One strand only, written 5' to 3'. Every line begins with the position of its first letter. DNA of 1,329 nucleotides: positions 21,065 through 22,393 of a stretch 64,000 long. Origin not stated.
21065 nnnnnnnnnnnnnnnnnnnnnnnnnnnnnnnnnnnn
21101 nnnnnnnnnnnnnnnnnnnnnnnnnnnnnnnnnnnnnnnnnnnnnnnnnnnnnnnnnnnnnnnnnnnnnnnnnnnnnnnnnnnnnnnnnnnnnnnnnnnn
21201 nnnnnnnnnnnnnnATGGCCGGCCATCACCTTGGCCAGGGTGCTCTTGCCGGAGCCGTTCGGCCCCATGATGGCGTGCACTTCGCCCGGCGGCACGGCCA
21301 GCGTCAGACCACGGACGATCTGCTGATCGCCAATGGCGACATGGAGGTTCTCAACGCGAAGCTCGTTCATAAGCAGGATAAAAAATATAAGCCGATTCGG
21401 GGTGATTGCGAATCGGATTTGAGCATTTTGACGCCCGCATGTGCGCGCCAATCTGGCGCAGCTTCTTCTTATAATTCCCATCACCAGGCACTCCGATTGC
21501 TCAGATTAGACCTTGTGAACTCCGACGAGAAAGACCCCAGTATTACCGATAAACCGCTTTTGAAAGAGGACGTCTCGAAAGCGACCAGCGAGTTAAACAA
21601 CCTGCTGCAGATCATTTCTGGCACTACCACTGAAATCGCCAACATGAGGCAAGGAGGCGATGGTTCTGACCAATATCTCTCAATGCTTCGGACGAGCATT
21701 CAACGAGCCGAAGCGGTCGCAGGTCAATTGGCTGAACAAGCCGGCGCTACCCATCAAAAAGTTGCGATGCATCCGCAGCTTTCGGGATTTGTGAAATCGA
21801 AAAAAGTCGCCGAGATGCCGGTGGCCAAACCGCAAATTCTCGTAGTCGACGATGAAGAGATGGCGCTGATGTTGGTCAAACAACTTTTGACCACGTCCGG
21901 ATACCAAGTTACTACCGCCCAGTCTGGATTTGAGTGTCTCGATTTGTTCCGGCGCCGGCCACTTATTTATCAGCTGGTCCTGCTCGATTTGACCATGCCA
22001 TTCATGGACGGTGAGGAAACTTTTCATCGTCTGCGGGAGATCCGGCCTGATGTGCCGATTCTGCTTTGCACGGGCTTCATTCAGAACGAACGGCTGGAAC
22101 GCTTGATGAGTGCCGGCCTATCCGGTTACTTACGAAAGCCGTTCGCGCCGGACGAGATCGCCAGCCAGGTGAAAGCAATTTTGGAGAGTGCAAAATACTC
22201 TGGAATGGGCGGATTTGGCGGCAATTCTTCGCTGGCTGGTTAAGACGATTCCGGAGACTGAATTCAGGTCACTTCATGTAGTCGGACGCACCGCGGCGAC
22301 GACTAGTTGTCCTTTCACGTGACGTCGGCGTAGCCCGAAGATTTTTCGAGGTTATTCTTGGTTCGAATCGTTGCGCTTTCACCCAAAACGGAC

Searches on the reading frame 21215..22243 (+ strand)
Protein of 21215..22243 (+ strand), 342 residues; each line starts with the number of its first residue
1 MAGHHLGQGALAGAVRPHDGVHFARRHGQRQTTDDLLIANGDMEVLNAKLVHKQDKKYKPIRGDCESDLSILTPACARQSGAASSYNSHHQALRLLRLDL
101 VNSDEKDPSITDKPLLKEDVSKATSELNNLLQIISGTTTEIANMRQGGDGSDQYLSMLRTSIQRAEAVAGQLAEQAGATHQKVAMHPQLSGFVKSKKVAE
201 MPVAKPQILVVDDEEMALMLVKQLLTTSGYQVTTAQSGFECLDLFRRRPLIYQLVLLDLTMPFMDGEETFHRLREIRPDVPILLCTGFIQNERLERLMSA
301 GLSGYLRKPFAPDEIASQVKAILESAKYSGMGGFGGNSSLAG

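Call 8: search_protein_families(library=pfam, proteins=[window:21215-22243:+], max_evalue=0.01)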
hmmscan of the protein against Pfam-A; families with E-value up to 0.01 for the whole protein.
window:21215-22243:+ (342 aa): 1 family
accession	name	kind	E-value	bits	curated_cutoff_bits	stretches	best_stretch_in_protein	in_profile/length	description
PF00072.30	Response_reg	-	7.9e-26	90.8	30.2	1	208-319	1-110/111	Response regulator receiver domain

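Call 13: find_encoding_contigs(protein=window:21215-22243:+, flank=10000, max_places=6)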
Protein window:21215-22243:+ (342 aa): no gene with exactly this product is on record in the collection.
